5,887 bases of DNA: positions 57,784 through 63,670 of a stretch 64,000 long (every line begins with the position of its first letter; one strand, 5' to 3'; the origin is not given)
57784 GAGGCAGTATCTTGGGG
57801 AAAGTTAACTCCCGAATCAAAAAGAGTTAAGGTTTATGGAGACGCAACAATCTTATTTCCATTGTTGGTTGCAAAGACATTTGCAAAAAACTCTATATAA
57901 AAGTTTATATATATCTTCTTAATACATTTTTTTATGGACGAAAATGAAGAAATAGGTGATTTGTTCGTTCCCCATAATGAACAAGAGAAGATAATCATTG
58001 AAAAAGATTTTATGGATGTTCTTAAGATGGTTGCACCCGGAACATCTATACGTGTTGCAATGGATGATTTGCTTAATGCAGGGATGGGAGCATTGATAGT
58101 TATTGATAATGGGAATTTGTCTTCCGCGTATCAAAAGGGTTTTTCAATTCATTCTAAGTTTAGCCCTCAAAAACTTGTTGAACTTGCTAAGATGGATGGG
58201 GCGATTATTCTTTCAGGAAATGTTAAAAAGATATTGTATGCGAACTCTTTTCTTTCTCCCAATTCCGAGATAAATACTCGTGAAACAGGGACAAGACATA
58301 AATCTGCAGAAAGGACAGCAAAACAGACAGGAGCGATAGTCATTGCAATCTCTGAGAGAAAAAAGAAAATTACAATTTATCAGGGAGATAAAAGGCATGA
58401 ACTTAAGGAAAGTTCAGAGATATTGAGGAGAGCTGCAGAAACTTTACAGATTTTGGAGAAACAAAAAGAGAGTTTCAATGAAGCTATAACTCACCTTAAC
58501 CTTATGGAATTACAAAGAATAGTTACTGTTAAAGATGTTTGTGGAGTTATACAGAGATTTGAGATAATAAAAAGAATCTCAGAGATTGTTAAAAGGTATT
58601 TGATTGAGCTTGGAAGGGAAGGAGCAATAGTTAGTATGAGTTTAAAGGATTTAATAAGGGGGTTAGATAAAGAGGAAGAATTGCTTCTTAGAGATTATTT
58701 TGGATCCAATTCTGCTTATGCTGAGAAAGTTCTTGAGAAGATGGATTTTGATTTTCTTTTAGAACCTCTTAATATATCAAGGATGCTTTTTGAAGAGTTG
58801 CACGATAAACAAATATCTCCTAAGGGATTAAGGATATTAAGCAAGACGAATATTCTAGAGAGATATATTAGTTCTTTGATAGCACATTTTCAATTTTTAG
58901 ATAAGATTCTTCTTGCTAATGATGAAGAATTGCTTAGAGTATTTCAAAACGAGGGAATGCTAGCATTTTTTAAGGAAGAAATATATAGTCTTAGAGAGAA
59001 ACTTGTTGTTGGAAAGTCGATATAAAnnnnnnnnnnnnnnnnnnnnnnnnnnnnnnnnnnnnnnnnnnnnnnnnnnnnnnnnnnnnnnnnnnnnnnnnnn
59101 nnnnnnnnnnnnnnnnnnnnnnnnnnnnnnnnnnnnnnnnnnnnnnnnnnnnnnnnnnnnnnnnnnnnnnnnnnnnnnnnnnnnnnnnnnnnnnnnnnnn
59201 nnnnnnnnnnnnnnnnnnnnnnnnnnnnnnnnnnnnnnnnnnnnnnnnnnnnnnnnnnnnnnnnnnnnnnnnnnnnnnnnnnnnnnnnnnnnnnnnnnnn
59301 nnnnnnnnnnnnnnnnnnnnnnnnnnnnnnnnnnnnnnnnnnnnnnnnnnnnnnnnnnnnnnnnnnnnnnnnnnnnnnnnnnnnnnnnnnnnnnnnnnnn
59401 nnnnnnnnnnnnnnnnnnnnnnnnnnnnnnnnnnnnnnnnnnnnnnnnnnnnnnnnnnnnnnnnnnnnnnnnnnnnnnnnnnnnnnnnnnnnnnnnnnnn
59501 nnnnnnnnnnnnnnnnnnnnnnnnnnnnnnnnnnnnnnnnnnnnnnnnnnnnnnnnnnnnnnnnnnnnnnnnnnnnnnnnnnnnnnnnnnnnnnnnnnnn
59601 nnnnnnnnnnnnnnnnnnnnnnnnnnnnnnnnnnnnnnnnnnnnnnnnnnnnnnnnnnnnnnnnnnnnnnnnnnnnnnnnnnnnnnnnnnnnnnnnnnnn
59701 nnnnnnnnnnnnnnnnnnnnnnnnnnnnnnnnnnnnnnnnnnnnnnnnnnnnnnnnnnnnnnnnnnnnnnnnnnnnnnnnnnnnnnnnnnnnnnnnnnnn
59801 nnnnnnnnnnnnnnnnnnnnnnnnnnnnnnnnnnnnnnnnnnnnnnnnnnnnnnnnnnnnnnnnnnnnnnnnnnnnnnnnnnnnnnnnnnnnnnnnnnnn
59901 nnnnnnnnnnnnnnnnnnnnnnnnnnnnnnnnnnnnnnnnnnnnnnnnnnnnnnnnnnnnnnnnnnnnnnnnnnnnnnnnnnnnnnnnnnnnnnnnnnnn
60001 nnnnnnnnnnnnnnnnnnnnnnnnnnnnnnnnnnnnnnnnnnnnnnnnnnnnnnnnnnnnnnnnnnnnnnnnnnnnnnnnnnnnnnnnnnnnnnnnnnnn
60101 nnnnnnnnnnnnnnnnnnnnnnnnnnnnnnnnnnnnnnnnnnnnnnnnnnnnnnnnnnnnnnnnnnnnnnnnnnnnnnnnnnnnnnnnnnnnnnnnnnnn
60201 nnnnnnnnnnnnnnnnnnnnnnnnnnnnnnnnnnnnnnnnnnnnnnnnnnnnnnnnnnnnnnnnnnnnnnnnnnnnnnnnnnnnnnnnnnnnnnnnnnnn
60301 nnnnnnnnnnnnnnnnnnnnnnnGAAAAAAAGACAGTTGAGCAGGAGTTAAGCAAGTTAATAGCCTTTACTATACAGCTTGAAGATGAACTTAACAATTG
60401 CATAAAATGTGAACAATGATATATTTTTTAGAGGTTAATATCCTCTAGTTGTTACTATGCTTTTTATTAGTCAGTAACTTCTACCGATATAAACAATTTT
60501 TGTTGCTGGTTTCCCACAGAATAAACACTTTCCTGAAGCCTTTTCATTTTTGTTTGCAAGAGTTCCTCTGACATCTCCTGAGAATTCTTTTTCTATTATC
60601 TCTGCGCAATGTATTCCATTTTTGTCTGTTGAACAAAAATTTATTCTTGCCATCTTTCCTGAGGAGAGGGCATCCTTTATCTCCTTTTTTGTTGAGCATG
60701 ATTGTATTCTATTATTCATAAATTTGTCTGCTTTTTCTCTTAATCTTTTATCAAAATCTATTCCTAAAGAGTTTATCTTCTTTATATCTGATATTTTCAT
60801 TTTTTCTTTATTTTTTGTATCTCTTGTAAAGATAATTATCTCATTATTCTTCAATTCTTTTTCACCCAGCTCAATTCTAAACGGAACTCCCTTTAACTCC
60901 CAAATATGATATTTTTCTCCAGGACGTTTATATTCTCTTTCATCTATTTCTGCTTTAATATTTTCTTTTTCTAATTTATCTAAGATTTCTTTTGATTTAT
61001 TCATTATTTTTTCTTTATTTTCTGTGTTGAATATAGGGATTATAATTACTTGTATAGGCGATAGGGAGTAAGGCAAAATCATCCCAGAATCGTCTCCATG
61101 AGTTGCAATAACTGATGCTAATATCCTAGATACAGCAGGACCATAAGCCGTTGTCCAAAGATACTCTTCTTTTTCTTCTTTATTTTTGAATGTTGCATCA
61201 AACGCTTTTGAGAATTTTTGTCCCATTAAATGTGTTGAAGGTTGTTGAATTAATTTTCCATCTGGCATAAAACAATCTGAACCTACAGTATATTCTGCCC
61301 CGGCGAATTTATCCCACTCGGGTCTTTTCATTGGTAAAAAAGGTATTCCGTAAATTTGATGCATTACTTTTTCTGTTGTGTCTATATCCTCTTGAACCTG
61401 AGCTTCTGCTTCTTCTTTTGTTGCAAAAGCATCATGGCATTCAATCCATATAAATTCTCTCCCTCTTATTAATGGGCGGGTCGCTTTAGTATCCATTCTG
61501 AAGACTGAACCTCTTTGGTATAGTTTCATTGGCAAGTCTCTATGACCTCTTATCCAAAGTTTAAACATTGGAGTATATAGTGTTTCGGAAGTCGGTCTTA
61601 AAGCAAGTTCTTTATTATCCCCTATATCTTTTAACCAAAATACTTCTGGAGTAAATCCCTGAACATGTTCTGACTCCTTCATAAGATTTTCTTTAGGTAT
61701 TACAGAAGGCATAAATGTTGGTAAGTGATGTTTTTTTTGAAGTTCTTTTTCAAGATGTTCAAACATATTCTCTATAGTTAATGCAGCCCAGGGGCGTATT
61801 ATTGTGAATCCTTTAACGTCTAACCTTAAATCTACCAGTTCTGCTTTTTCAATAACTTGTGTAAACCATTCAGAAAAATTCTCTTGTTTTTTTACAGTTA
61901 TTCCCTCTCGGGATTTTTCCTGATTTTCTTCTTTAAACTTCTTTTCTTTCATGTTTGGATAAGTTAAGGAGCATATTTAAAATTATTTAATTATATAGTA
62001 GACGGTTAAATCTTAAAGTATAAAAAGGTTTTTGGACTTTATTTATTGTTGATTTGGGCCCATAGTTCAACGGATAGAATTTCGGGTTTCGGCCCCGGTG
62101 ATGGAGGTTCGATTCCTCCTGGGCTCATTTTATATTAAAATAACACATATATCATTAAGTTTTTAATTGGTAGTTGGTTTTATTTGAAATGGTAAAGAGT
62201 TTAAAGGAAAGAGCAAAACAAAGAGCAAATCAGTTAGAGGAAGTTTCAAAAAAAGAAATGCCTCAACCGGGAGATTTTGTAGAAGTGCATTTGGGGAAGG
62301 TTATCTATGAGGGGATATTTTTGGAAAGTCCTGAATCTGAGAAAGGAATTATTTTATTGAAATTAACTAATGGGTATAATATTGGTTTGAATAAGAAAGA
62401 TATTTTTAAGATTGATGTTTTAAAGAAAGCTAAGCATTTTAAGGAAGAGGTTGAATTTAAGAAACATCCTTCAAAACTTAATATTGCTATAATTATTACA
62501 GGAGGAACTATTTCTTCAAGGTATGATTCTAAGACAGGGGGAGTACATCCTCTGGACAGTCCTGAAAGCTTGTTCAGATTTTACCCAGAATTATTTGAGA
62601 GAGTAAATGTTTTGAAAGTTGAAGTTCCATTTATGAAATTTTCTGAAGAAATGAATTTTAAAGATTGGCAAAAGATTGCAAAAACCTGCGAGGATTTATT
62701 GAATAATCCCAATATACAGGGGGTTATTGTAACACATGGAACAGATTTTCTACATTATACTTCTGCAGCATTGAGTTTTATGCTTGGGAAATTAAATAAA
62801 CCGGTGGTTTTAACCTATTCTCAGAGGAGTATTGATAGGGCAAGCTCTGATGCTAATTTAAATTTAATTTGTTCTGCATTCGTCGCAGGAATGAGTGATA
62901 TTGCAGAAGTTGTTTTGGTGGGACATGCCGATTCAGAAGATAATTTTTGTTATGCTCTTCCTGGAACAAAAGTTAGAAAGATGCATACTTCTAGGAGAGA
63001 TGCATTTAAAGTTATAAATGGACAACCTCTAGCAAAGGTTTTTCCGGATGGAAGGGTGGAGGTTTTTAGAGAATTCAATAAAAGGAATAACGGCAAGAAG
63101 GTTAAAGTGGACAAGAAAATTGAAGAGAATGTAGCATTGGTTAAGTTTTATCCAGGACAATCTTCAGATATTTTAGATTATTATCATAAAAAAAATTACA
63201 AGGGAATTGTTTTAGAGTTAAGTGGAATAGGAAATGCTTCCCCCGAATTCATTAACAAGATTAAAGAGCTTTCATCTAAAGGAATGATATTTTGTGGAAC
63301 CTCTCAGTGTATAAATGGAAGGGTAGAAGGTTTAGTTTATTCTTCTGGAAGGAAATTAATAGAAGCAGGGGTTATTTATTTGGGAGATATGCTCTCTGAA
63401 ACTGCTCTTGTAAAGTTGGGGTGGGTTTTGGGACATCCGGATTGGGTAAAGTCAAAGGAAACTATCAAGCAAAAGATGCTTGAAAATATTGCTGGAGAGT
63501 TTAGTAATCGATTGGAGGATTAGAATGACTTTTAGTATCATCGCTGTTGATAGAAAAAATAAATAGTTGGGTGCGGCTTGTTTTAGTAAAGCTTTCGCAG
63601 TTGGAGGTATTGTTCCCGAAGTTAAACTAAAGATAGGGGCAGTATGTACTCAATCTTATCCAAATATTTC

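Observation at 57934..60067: DisA-type diadenylate cyclase and DHH/DHHA1 phosphoesterase as an overlapping gene pair: a candidate c-di-AMP synthesis and turnover module in an archaeon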

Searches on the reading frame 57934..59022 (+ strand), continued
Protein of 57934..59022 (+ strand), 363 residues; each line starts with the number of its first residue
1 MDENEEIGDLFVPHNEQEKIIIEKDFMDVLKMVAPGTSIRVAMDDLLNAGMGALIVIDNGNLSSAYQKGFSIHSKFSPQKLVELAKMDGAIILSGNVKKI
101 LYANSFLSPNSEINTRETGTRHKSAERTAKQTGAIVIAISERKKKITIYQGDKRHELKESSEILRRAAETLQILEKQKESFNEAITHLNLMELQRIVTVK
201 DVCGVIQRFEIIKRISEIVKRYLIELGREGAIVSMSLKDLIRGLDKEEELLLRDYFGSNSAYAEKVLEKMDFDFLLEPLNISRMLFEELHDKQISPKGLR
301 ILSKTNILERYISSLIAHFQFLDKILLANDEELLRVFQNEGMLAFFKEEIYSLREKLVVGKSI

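Call 35: find_related_loci(query=A2, collection=metagenome_contigs, flank=5000)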
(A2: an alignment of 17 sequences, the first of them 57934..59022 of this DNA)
Query A2 (363 aa) in metagenome_contigs; peptide patterns used: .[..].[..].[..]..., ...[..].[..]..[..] (x = any residue, [..] = any of these).
600 stretches matched a pattern (row limit reached: there are more); 505 encode a relative of the query (tblastn E <= 1e-3); the best 80 are kept; 80 distinct loci.
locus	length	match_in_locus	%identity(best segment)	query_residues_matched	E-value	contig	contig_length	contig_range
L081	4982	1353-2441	98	1-363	0e+0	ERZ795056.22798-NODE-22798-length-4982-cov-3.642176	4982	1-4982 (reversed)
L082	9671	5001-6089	91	1-363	0e+0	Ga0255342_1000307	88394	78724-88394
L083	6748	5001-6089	92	1-363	0e+0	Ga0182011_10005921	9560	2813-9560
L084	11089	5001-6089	92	1-363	0e+0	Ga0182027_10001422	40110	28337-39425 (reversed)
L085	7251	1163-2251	91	1-363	0e+0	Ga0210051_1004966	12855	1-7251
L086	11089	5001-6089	92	1-363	0e+0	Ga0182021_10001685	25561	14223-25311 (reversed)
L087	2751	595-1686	91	1-363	0e+0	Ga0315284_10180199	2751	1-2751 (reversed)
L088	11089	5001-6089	90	1-363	0e+0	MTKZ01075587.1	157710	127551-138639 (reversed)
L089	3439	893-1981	90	1-363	0e+0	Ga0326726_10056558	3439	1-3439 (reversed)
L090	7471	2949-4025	90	5-363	0e+0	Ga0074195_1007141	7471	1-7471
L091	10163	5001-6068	90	8-363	0e+0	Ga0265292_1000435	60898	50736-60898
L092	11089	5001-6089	90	1-363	0e+0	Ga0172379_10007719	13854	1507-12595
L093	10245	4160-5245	86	2-363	0e+0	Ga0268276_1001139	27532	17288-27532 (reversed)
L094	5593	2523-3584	86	10-363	0e+0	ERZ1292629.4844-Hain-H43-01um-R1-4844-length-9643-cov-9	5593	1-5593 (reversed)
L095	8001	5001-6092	82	1-363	0e+0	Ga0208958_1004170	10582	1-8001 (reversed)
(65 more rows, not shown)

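Call 50: predict_structure(alignment_id=A2)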
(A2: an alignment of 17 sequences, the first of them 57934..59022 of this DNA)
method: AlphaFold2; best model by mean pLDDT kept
length: 363 residues; sequences in the alignment: 17
mean_pLDDT: 66.4   pTM: 0.53
mean pLDDT of the five models: 66.4, 63.1, 63.0, 59.1, 58.4
residues with pLDDT >= 90: 8; 70-90: 186; 50-70: 88; < 50: 81
segments of 3 or more residues with pLDDT < 50: 1-22, 61-90, 94-119
pLDDT, mean of each block of 10 residues (from residue 1): 29 30 58 61 64 60 35 37 44 41 32 40 64 68 75 72 74 85 85 81 90 89 76 80 87 84 84 80 79 75 63 77 80 77 69 68 49
secondary structure, 60 per line:
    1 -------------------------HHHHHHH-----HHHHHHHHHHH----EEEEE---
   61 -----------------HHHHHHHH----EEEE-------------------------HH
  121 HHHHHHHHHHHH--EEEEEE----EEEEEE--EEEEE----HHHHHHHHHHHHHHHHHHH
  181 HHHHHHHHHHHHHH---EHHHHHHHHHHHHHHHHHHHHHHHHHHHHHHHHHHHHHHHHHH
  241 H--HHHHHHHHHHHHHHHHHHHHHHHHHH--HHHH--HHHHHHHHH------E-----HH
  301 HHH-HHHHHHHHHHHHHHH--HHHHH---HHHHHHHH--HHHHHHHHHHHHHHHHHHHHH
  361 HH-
elements in order: H26-32 H38-48 E53-57 H78-85 E90-93 H119-132 E135-140 E145-150 E153-157 H162-194 H199-241 H244-269 H272-275 H278-286 H299-303 H305-319 H322-326 H330-337 H340-362

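Call 58: search_protein_representatives(protein=window:57934-59022:+)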
Query: 363 residues. Proteins with E-value up to 0.001 (for the whole library): 1229; up to 1e-10: 720; up to 1e-30: 211. The best 150 are listed.
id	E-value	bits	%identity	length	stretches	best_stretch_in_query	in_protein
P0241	8.2e-132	455.8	64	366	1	17-363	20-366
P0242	1.3e-126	438.7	62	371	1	21-361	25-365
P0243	7.7e-93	327.8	50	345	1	23-363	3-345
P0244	7.7e-89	314.6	45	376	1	24-363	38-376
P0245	2.8e-79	283.2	45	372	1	22-363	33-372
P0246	5.0e-79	282.4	42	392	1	4-362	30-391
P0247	3.0e-78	279.8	46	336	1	23-331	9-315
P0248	3.8e-78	279.5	44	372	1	17-363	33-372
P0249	1.1e-76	274.7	48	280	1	84-363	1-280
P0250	8.1e-73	262.0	41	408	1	23-363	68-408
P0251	2.1e-68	247.5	44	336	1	24-362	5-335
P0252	6.7e-68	245.8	40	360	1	15-340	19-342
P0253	6.5e-67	242.6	41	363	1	5-328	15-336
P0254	2.5e-64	234.1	42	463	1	41-337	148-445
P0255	3.3e-64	233.7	63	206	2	103-256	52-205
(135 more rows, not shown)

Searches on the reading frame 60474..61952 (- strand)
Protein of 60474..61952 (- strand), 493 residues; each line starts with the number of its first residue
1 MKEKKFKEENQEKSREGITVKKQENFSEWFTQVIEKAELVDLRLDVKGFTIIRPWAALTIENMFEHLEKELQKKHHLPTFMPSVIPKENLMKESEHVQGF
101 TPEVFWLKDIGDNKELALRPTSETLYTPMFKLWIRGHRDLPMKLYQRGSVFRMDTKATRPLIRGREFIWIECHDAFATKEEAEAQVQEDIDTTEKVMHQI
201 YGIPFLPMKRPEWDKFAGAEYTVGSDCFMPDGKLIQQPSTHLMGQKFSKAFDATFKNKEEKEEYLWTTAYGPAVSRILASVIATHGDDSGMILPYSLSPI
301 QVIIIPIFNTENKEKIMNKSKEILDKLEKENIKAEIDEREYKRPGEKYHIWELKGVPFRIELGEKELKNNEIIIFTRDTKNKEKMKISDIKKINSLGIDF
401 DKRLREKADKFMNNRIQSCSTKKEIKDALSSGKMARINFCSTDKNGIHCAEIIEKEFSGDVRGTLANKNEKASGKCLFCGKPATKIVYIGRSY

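Call 3: search_protein_families(library=pfam, proteins=[window:60474-61952:-], max_evalue=0.01)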
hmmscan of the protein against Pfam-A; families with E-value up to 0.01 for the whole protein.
window:60474-61952:- (493 aa): 3 families
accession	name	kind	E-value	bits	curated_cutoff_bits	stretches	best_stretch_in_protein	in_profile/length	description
PF00587.30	tRNA-synt_2b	-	1.7e-26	93.8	29.3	1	105-284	1-178/179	tRNA synthetase class II core domain (G, H, P, S and T)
PF03129.25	HGTP_anticodon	-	1.5e-19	70.3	21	1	301-392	1-89/94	Anticodon binding domain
PF09180.16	ProRS-C_1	-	8.7e-12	45.5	31.5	1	423-493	2-71/71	Prolyl-tRNA synthetase, C-terminal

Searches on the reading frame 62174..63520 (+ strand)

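Call 3: search_protein_families(library=pfam, proteins=[window:62174-63520:+], max_evalue=0.01)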
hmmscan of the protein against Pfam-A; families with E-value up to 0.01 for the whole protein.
window:62174-63520:+ (449 aa): 3 families
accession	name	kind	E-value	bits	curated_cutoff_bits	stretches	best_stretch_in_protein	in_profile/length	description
PF00710.25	Asparaginase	-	1.9e-49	168.2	22.5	1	103-300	1-190/193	Asparaginase, N-terminal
PF17763.6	Asparaginase_C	-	5.8e-26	91.1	34.6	1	319-423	1-105/114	Glutaminase/Asparaginase C-terminal domain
PF18195.6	GatD_N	-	1.9e-14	53.2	25.7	1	31-83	2-54/54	GatD N-terminal domain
